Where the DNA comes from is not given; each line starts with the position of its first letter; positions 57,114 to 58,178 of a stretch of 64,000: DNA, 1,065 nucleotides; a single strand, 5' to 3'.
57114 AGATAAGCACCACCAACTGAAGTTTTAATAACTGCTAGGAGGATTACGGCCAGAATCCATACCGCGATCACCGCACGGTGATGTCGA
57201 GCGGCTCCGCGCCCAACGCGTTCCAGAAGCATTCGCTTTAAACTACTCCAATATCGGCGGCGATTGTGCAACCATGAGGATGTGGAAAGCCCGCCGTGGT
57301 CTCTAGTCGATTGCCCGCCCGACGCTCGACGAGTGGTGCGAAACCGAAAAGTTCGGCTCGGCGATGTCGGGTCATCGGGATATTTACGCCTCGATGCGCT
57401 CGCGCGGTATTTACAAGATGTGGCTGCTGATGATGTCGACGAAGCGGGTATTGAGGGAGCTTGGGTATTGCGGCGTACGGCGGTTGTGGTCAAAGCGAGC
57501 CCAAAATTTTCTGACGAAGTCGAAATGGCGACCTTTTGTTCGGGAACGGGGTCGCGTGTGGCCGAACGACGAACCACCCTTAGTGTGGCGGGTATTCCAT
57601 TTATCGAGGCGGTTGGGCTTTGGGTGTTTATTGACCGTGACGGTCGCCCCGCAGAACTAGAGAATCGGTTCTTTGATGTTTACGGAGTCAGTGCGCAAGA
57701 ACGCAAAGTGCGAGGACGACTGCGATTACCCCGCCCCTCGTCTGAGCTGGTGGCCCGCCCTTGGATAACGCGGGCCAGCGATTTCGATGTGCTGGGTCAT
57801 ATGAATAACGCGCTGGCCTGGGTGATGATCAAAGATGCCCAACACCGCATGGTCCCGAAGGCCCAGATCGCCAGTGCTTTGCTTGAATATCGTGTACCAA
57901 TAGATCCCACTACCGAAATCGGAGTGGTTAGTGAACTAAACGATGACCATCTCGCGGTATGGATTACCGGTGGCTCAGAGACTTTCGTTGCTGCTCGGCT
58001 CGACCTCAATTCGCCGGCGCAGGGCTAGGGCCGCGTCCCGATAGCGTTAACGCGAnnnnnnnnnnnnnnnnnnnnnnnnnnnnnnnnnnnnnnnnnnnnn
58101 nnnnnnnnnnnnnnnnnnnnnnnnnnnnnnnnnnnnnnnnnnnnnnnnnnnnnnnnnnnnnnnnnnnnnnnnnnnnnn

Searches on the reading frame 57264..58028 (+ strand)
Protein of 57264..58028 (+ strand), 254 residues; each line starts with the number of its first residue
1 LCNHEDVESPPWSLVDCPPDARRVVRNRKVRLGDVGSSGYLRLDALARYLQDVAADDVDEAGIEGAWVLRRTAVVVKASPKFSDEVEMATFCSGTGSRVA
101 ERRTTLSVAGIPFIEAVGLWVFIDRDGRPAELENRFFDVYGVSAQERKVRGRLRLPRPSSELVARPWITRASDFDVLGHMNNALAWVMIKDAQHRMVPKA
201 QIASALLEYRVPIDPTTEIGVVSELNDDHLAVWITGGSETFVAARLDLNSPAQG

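Call 3: search_protein_families(library=pfam, proteins=[window:57264-58028:+], max_evalue=0.01)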
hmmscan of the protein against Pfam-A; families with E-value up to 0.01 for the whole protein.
window:57264-58028:+ (254 aa): 2 families
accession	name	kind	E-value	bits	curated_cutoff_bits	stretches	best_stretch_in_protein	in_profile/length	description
PF01643.23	Acyl-ACP_TE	-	1.4e-13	51.2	23.7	1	27-128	7-118/131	Acyl-ACP thioesterase N-terminal domain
PF20791.3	Acyl-ACP_TE_C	-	0.00023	21.8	21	1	169-225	14-71/101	Acyl-ACP thioesterase C-terminal domain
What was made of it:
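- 57264..58028 (+): Acyl-ACP thioesterase-like gene that ends 27 nt upstream of the GT2 gene. It may be co-transcribed, but it is linked only in this sub-lineage and is not part of the conserved cassette. Pfam PF01643 at 1.4e-13 (call 3).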

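Call 4: search_protein_families(library=ncbifam, proteins=[window:57264-58028:+], max_evalue=0.01)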
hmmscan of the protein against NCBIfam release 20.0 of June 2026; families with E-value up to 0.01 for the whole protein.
window:57264-58028:+ (254 aa): 0 families

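Call 44: search_protein_families(library=ncbifam, proteins=[window:57264-58028:+], max_evalue=0.001)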
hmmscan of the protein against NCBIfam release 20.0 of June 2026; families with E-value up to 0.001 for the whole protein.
window:57264-58028:+ (254 aa): 0 families
